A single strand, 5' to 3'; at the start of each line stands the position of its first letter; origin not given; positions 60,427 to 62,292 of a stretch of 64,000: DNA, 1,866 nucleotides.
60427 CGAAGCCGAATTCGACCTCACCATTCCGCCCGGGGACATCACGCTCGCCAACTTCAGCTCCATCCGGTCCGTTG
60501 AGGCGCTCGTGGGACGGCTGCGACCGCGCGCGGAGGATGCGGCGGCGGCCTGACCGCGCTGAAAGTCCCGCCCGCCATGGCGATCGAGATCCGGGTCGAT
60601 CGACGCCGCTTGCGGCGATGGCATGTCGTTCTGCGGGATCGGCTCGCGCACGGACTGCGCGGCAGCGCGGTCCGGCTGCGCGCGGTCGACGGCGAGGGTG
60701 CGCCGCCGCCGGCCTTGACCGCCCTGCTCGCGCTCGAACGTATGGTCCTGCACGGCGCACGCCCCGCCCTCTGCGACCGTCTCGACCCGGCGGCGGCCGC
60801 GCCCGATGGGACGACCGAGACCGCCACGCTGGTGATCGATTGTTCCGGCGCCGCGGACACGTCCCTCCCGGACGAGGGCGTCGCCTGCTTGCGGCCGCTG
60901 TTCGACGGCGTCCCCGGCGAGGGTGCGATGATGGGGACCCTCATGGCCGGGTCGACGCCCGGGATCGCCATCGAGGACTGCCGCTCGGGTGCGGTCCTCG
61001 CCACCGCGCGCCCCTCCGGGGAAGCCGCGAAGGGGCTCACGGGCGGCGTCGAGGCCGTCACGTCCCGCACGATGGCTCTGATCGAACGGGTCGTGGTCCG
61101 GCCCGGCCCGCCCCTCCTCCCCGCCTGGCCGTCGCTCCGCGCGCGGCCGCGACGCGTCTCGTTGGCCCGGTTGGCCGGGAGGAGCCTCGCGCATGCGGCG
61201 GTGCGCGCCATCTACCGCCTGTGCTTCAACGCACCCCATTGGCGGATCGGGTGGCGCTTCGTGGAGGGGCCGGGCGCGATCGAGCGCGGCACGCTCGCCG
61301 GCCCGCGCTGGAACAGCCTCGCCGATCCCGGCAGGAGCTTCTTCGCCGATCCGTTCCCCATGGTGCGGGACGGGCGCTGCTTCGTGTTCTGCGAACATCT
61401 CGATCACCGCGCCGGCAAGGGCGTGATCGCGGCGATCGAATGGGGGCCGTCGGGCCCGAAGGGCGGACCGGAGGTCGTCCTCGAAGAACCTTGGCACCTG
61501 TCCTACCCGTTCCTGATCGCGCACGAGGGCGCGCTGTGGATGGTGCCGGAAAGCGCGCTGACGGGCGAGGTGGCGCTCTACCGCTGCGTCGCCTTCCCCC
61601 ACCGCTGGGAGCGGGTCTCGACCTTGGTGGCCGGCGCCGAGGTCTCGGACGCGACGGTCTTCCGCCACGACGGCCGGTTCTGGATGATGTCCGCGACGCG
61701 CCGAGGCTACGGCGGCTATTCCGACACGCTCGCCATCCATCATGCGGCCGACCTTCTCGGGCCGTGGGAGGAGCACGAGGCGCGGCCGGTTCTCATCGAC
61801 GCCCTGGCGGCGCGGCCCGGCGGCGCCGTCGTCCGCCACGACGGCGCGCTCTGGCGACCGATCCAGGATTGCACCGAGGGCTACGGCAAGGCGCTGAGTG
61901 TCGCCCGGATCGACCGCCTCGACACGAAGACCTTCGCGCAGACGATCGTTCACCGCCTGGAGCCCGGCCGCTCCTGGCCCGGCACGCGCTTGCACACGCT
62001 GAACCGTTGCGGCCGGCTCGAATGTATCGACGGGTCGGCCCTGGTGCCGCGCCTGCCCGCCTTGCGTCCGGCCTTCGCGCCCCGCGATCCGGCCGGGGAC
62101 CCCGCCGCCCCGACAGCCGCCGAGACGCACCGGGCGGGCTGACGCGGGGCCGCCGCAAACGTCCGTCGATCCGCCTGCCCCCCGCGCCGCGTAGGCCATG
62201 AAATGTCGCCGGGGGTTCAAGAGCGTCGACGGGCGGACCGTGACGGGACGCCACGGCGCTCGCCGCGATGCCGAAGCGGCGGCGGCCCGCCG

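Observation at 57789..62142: SerRS-like amino acid:[carrier protein] ligase cluster with an ACAD-like oxidase, a dedicated ACP and a propeller fusion; product unknown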

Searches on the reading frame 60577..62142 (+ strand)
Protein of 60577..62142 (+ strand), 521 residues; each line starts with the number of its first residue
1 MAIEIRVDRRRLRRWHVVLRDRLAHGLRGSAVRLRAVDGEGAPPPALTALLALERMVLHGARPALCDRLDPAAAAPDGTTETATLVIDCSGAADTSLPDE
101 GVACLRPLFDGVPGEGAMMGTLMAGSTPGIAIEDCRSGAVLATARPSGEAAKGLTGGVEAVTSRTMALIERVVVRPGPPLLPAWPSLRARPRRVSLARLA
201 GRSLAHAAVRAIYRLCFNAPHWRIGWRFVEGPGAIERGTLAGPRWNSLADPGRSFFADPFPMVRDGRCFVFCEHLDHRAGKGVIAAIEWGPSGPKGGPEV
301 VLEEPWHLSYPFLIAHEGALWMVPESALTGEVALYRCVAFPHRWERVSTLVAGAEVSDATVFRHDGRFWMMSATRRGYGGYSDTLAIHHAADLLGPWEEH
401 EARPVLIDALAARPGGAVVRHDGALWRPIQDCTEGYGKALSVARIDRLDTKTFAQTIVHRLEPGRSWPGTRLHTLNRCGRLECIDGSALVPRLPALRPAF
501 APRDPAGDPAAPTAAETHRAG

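Call 3: search_protein_families(library=pfam, proteins=[window:60577-62142:+], max_evalue=0.01)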
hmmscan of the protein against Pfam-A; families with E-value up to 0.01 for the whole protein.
window:60577-62142:+ (521 aa): 2 families
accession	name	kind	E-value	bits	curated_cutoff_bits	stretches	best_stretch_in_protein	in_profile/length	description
PF24793.1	GINT1_N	-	2.3e-37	129.1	27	1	253-476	57-288/304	Glucosamine inositolphosphorylceramide transferase 1, N-terminal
PF04616.20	Glyco_hydro_43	-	0.00027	20.8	32.2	1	360-408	186-232/288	Glycosyl hydrolases family 43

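Call 4: search_protein_families(library=ncbifam, proteins=[window:60577-62142:+], max_evalue=0.01)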
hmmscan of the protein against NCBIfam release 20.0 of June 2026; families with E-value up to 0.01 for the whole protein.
window:60577-62142:+ (521 aa): 0 families

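Call 8: find_homologous_proteins(query=window:60577-62142:+, max_evalue=0.001)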
Query window:60577-62142:+ (521 aa): 830 proteins with E <= 0.001 among 8000 candidates; the best 120 are listed.
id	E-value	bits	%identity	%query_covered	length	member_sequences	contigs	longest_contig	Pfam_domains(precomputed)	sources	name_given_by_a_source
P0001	0.0e+0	1188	100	100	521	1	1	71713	PF24793.2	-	-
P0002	4.8e-179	615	58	91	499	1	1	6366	PF24793.2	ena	-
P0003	6.4e-178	612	57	96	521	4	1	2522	PF24793.2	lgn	-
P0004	5.9e-176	605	55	95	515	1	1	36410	PF24793.2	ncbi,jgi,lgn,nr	ncbi:MAG TPA: hypothetical protein VH414_17255 [Lichenihabitans sp.]|jgi:hypothetical protein|nr:hyp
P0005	8.1e-171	588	56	95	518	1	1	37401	PF24793.2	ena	-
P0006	1.3e-169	584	54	98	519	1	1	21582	PF24793.2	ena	-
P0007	3.1e-169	583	57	96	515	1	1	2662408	PF24793.2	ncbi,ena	-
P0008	2.6e-168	580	54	95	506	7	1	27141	PF24793.2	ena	-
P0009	1.3e-167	578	54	98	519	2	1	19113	PF24793.2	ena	-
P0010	6.1e-166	572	53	98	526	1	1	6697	PF24793.2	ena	-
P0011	8.3e-166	572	55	97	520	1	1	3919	PF24793.2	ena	-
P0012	1.2e-165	571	56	95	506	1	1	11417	PF24793.2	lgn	-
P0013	1.4e-165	571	53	95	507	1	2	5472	PF24793.2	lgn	-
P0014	2.6e-165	570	55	95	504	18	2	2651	PF24793.2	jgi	jgi:hypothetical protein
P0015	3.3e-165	570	56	98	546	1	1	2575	PF24793.2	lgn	-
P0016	3.3e-165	570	52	97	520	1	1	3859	PF24793.2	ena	-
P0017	1.4e-164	568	53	99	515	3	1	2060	PF24793.2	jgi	jgi:hypothetical protein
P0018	2.4e-164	567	58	85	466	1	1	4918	PF24793.2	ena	-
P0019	2.5e-164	567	55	97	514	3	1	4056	PF24793.2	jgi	jgi:hypothetical protein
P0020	2.9e-164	567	54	97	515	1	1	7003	PF24793.2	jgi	jgi:hypothetical protein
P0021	4.4e-164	566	54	96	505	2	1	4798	PF24793.2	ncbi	ncbi:MAG: hypothetical protein ABSE69_11125, partial [Roseiarcus sp.]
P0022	4.5e-164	566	53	97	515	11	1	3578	PF24793.2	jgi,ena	jgi:hypothetical protein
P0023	5.6e-164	566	53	99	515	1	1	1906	PF24793.2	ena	-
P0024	1.2e-163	565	53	95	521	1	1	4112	PF24793.2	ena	-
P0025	1.3e-163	564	52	99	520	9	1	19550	PF24793.2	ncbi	-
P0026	2.4e-163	564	54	99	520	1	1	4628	PF24793.2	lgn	-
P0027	4.4e-163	563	55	95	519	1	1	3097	PF24793.2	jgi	jgi:hypothetical protein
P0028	8.0e-163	562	52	99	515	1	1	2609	PF24793.2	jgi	jgi:hypothetical protein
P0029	1.0e-162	561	54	96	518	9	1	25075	PF24793.2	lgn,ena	-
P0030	1.2e-162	561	53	99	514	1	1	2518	PF24793.2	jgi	jgi:hypothetical protein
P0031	3.8e-162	560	53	98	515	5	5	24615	PF24793.2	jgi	jgi:hypothetical protein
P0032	4.0e-162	559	52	96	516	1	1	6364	PF24793.2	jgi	jgi:hypothetical protein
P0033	4.3e-162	559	55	95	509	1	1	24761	PF24793.2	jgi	jgi:hypothetical protein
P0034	7.0e-162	559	53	97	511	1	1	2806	PF24793.2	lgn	-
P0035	1.5e-161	558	53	95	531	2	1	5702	PF24793.2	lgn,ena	-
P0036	1.7e-161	557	53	95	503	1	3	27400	PF24793.2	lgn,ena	-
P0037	2.2e-161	557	53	95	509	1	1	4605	PF24793.2,PF04616.21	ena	-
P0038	3.1e-161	557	53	97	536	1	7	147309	PF24793.2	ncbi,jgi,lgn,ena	jgi:hypothetical protein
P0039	3.7e-161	556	53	99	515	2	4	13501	PF24793.2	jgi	jgi:hypothetical protein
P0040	6.2e-161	556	54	95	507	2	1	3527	PF24793.2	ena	-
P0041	6.7e-160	552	52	95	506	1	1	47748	PF24793.2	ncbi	-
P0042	7.7e-160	552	53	95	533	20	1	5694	PF24793.2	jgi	jgi:hypothetical protein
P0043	1.8e-159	551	51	97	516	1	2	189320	PF24793.2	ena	-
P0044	3.2e-159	550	53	95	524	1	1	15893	PF24793.2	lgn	-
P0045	4.9e-159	549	52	96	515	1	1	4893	PF24793.2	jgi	jgi:hypothetical protein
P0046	6.6e-159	549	53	95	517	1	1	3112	PF24793.2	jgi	jgi:hypothetical protein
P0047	8.2e-159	549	53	97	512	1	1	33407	PF24793.2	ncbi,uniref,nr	ncbi:hypothetical protein [Methylocapsa sp. S129]|uniref:glucosamine inositolphosphorylceramide tran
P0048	1.1e-158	548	53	98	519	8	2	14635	PF24793.2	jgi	jgi:hypothetical protein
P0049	1.3e-158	548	53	95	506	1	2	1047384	PF24793.2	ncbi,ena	ncbi:MAG: hypothetical protein WB816_05045 [Methylocystis sp.]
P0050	1.8e-158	547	54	95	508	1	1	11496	PF24793.2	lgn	-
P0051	3.5e-158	546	51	96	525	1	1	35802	PF24793.2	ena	-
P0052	6.4e-158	546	52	97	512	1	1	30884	PF24793.2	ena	-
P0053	1.2e-157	545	54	96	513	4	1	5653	PF24793.2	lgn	-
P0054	1.5e-157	544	54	95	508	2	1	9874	PF24793.2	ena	-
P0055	4.5e-157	543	53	97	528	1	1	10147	PF24793.2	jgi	jgi:hypothetical protein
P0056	7.6e-157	542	53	95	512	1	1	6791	PF24793.2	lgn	-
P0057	3.2e-156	540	50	95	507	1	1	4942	PF24793.2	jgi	-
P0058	4.7e-156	539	52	97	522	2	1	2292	PF24793.2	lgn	-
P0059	4.9e-156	539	53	97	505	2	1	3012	PF24793.2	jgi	jgi:hypothetical protein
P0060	6.8e-156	539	51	99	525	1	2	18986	PF24793.2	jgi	jgi:hypothetical protein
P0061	1.5e-155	538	53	97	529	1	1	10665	PF24793.2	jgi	jgi:hypothetical protein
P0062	1.6e-155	538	51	95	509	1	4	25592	PF24793.2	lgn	-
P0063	1.9e-155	537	53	95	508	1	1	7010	PF24793.2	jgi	jgi:hypothetical protein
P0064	3.0e-155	537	53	90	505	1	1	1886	PF24793.2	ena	-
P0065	5.5e-155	536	53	97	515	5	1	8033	PF24793.2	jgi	jgi:hypothetical protein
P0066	5.6e-155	536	54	95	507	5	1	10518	PF24793.2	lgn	-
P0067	7.7e-155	535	52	94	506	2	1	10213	PF24793.2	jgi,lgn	jgi:hypothetical protein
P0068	2.0e-154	534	54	95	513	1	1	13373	PF24793.2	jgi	jgi:hypothetical protein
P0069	2.4e-154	534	53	97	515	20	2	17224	PF24793.2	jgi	jgi:hypothetical protein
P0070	4.1e-154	533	52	95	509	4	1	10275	PF24793.2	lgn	-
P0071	5.7e-154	533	51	99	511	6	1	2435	PF24793.2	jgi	-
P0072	7.4e-154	532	53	95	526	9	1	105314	PF24793.2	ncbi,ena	-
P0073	8.8e-154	532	52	95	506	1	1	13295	PF24793.2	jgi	jgi:hypothetical protein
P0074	4.1e-153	530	51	95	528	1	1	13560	PF24793.2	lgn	-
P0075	4.4e-153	530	51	94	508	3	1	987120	PF24793.2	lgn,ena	-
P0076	4.4e-153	530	52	95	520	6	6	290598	PF24793.2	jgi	jgi:hypothetical protein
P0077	1.3e-152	528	52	95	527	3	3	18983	PF24793.2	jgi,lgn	-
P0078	1.3e-152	528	53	95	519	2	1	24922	PF24793.2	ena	-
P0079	1.6e-152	528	53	97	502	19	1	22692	PF24793.2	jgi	jgi:hypothetical protein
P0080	1.8e-152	528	51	99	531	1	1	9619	PF24793.2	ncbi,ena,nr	ncbi:MAG TPA: hypothetical protein VKS78_06990 [Roseiarcus sp.]|nr:hypothetical protein [Roseiarcus 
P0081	2.5e-152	527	53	95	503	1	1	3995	PF24793.2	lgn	-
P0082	5.3e-152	526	52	98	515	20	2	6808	PF24793.2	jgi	jgi:hypothetical protein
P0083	6.0e-152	526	51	95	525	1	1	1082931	PF24793.2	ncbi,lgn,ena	-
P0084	1.1e-151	525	51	95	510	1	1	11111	PF24793.2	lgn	-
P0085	1.4e-151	525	52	95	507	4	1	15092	PF24793.2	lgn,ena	-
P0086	2.6e-151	524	50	99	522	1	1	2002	PF24793.2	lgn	-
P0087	3.6e-151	523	50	95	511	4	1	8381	PF24793.2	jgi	jgi:hypothetical protein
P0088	9.3e-151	522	52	97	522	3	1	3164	PF24793.2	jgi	jgi:hypothetical protein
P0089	1.1e-150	522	53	92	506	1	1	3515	PF24793.2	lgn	-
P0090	1.9e-150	521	51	97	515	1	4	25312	PF24793.2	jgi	jgi:hypothetical protein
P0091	6.0e-150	519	51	95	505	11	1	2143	PF24793.2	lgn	-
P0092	8.3e-150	519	51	96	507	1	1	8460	PF24793.2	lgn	-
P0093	9.8e-150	519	51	95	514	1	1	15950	PF24793.2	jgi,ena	jgi:hypothetical protein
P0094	3.4e-149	517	50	95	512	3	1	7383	PF24793.2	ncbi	-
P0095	3.6e-149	517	51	95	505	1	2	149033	PF24793.2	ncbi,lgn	ncbi:MAG: glucosamine inositolphosphorylceramide transferase family protein [Janthinobacterium livid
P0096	3.8e-149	517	52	94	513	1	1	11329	PF24793.2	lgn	-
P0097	6.4e-149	516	51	95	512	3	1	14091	PF24793.2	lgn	-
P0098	2.1e-148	514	51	95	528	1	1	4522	PF24793.2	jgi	jgi:hypothetical protein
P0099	4.2e-148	513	51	96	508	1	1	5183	PF24793.2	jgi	jgi:hypothetical protein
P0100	4.9e-148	513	50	99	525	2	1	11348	PF24793.2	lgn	-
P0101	7.9e-148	512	51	95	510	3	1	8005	PF24793.2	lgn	-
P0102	9.3e-148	512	52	89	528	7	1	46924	PF24793.2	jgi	jgi:hypothetical protein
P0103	9.3e-148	512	53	97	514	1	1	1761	PF24793.2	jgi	jgi:hypothetical protein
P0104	1.0e-147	512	50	95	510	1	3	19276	PF24793.2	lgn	-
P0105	1.1e-147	512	51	95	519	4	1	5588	PF24793.2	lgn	-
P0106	1.4e-147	511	50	96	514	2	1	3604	PF24793.2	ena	-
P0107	2.1e-147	511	50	95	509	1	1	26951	PF24793.2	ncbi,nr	ncbi:MAG: hypothetical protein CTY15_12855 [Methylocystis sp.]|nr:MAG: hypothetical protein CTY15_12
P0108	2.7e-147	511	50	90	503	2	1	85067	PF24793.2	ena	-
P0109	5.8e-147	509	52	91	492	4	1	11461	PF24793.2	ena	-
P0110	1.3e-146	508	54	86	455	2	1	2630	PF24793.2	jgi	jgi:hypothetical protein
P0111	1.7e-146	508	49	95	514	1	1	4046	PF24793.2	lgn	-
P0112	2.2e-146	508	50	95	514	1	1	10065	PF24793.2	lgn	-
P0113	3.1e-146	507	50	96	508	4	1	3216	PF24793.2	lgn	-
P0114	5.1e-146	506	53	91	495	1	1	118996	PF24793.2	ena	-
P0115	5.9e-146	506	50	96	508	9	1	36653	PF24793.2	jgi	jgi:hypothetical protein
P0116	6.6e-146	506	50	95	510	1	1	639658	PF24793.2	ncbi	-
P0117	9.9e-146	505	50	96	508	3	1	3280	PF24793.2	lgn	-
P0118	1.6e-145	505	49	96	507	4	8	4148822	PF24793.2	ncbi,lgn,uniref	ncbi:glucosamine inositolphosphorylceramide transferase family protein [Methylocystis parvus]|uniref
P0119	3.3e-145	504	50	95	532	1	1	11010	PF24793.2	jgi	jgi:hypothetical protein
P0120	5.3e-145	503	49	96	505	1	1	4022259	PF24793.2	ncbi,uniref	ncbi:hypothetical protein ACNHKD_13095 [Methylocystis sp. JAN1]|uniref:glucosamine inositolphosphory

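Call 11: find_related_loci(query=A1, collection=genome_contigs, flank=8000)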
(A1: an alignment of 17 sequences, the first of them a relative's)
Query A1 (521 aa) in genome_contigs; peptide patterns used: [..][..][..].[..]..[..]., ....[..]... (x = any residue, [..] = any of these).
599 stretches matched a pattern (row limit reached: there are more); 462 encode a relative of the query (tblastn E <= 1e-3); the best 80 are kept; 80 distinct loci.
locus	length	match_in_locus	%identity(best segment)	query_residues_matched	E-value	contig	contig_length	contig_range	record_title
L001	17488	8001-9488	55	1-497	2e-170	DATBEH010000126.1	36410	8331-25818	MAG TPA_asm: Lichenihabitans sp. isolate SMAG_U5832 k141_1332979, whole genome shotgun sequence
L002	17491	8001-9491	57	1-498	2e-168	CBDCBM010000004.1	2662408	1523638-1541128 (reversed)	MAG: Lichenihabitans sp. isolate 8d71488b-5802-4aea-a9ea-7a1ec70fe127 genome assembly, contig: contig_4, whole genome sh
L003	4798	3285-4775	54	1-501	3e-167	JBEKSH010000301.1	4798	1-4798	MAG: Roseiarcus sp. isolate SPRUCE 52 SPRUCE_52_301, whole genome shotgun sequence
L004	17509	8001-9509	53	3-513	2e-159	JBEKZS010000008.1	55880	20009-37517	MAG: Roseiarcus sp. isolate SPRUCE 75 SPRUCE_75_8, whole genome shotgun sequence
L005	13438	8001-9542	53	1-514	5e-159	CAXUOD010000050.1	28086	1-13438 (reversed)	MAG TPA_asm: uncultured Lichenihabitans sp. isolate public_SRR14722130_metawrap_bin.2 genome assembly, contig: public_SR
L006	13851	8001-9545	52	1-514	5e-157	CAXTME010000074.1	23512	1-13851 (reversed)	MAG TPA_asm: uncultured Lichenihabitans sp. isolate private_T1916_metawrap_bin.6 genome assembly, contig: private_T1916_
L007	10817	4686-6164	53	1-497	8e-153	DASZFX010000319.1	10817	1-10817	MAG TPA_asm: Roseiarcus sp. isolate SMAG_U6533 k141_5696096, whole genome shotgun sequence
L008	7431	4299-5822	52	1-508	2e-152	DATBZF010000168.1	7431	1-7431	MAG TPA_asm: Roseiarcus sp. isolate SMAG_U7612 k141_797860, whole genome shotgun sequence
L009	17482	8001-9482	53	1-497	5e-152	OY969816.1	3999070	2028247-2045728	MAG: uncultured proteobacterium isolate MFD03044.bin.1.21 genome assembly, chromosome: 1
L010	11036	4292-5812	51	1-513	8e-151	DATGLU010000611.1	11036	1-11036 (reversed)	MAG TPA_asm: Roseiarcus sp. isolate SMAG_U9894 k141_69797, whole genome shotgun sequence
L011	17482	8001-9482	53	1-497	8e-150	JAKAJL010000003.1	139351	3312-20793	MAG: Proteobacteria bacterium isolate WY3.bin95 NODE_159_length_139351_cov_3.864219, whole genome shotgun sequence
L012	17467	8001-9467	50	3-497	1e-146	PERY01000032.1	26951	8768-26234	MAG: Methylocystis sp. isolate BC.3.87 BC_1001124_26951, whole genome shotgun sequence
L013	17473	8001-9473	51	3-492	1e-146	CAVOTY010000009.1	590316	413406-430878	MAG: uncultured Alphaproteobacteria bacterium isolate MFD00082.bin.1.149 genome assembly, contig: contig_678, whole geno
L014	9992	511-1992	52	1-497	2e-146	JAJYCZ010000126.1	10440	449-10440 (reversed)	MAG: Proteobacteria bacterium isolate BP9.bin80 NODE_13224_length_10440_cov_3.692233, whole genome shotgun sequence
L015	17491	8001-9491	51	3-497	9e-146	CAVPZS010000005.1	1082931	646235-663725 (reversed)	MAG: uncultured Alphaproteobacteria bacterium isolate MFD00082.bin.2.108 genome assembly, contig: contig_1558, whole gen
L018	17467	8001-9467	51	1-497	8e-145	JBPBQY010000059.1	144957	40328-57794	MAG: Janthinobacterium lividum isolate 3300037004_metabat.3 3300037004_metabat.3_Ga0393332_0000015, whole genome shotgun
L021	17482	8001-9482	49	3-503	3e-143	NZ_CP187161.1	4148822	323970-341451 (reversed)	Methylocystis parvus strain M6-2022 chromosome, complete genome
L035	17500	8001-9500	51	1-503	4e-139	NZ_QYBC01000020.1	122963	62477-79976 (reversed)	Lichenibacterium ramalinae strain RmlP001 NODE_28_length_122963_cov_9.11759, whole genome shotgun sequence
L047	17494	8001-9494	48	1-506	7e-138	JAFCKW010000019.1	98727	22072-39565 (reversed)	Bradyrhizobium diazoefficiens strain SZCCT0138 NODE_19, whole genome shotgun sequence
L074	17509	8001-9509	46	1-505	3e-133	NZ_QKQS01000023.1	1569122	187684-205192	Rhodopseudomonas palustris strain XCP PROK_000023, whole genome shotgun sequence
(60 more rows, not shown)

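Call 14: search_protein_families(library=pfam, proteins=[L047:6764-7972:+, L021:6874-7989:+, L035:6772-8070:+, L047:5228-6574:+, L074:10163-11524:+, L018:9788-11851:+, L074:4322-6520:-, L021:14597-16762:+, L047:3047-4183:+], max_evalue=0.001)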
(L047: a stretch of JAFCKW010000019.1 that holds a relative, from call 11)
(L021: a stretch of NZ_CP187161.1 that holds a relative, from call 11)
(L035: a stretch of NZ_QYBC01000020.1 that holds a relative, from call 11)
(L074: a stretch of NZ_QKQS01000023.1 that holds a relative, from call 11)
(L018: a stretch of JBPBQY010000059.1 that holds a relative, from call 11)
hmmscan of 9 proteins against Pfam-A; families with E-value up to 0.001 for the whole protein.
L047:6764-7972:+ (402 aa): 5 families
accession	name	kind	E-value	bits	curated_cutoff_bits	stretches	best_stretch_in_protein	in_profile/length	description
PF00534.26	Glycos_transf_1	-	1.7e-30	106.2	26.4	1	214-379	2-170/172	Glycosyl transferases group 1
PF13692.12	Glyco_trans_1_4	-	1.4e-22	80.9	27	1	228-367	2-142/142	Glycosyl transferases group 1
PF13579.12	Glyco_trans_4_4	-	7.2e-10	39.9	29.7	1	52-204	2-158/158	Glycosyl transferase 4-like domain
PF20706.3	GT4-conflict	-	1.2e-06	28.2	26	1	288-331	270-313/385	Family 4 Glycosyltransferase in conflict systems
PF13439.12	Glyco_transf_4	-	5.7e-06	26.9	28.5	1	57-205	8-166/170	Glycosyltransferase Family 4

L021:6874-7989:+ (371 aa): 5 families
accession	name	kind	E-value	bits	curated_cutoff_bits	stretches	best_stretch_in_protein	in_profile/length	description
PF00534.26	Glycos_transf_1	-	2.2e-30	105.9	26.4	1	182-343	2-166/172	Glycosyl transferases group 1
PF13692.12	Glyco_trans_1_4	-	5.2e-24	85.6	27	1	198-335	4-142/142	Glycosyl transferases group 1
PF20706.3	GT4-conflict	-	8.8e-08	32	26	1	194-353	199-376/385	Family 4 Glycosyltransferase in conflict systems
PF13439.12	Glyco_transf_4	-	4.5e-05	24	28.5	1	20-172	3-165/170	Glycosyltransferase Family 4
PF13579.12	Glyco_trans_4_4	-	0.00011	23.1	29.7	1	20-169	2-155/158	Glycosyl transferase 4-like domain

L035:6772-8070:+ (432 aa): 6 families
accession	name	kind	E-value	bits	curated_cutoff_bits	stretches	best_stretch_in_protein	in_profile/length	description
PF00534.26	Glycos_transf_1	-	4.9e-31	108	26.4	1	220-383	5-171/172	Glycosyl transferases group 1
PF13692.12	Glyco_trans_1_4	-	1.5e-20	74.3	27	1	232-370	3-142/142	Glycosyl transferases group 1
PF13579.12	Glyco_trans_4_4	-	2.3e-10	41.5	29.7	1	55-173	2-118/158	Glycosyl transferase 4-like domain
PF20706.3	GT4-conflict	-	9.4e-08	31.9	26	1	240-333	209-312/385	Family 4 Glycosyltransferase in conflict systems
PF13439.12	Glyco_transf_4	-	1.8e-07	31.8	28.5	1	58-199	6-157/170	Glycosyltransferase Family 4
PF13524.12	Glyco_trans_1_2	-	0.00019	21.8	25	1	255-384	12-128/144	Glycosyl transferase-like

L047:5228-6574:+ (448 aa): 1 family
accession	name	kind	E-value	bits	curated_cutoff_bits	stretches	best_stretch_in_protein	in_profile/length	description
PF01943.22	Polysacc_synt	-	3.4e-12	46.8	28.2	1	14-274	2-259/274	Polysaccharide biosynthesis protein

L074:10163-11524:+ (453 aa): 1 family
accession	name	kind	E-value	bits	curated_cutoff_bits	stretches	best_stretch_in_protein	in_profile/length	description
PF01943.22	Polysacc_synt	-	3.4e-08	33.7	28.2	1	33-282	13-256/274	Polysaccharide biosynthesis protein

L018:9788-11851:+ (687 aa): 1 family
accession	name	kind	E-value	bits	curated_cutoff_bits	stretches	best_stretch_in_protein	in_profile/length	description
PF01943.22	Polysacc_synt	-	6.9e-05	22.8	28.2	1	257-513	3-254/274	Polysaccharide biosynthesis protein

L074:4322-6520:- (732 aa): 1 family
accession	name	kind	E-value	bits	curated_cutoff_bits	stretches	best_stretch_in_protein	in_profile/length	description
PF13807.11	GNVR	-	2.7e-05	24.5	27.7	1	397-466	8-77/82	G-rich domain on putative tyrosine kinase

L021:14597-16762:+ (721 aa): 5 families
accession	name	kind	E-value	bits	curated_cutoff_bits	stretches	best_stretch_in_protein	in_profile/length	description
PF13807.11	GNVR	-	8.3e-13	48.5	27.7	1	392-464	8-81/82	G-rich domain on putative tyrosine kinase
PF13614.12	AAA_31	-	1.4e-09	38.6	27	1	529-670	3-152/177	AAA domain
PF01656.29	CbiA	-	1.8e-05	25.1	25.4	1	536-583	7-53/125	CobQ/CobB/MinD/ParA nucleotide binding domain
PF02706.20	Wzz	-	2.1e-05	25.2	25.5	1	50-134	9-91/91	Chain length determinant protein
PF06564.18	CBP_BcsQ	-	0.00045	20.3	21.3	0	537-670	11-150/234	Cellulose biosynthesis protein BcsQ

L047:3047-4183:+ (378 aa): 1 family
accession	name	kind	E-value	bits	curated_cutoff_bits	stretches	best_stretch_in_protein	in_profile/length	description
PF13480.13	Acetyltransf_6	-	9.1e-28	97.6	22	1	177-323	2-143/143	Acetyltransferase (GNAT) domain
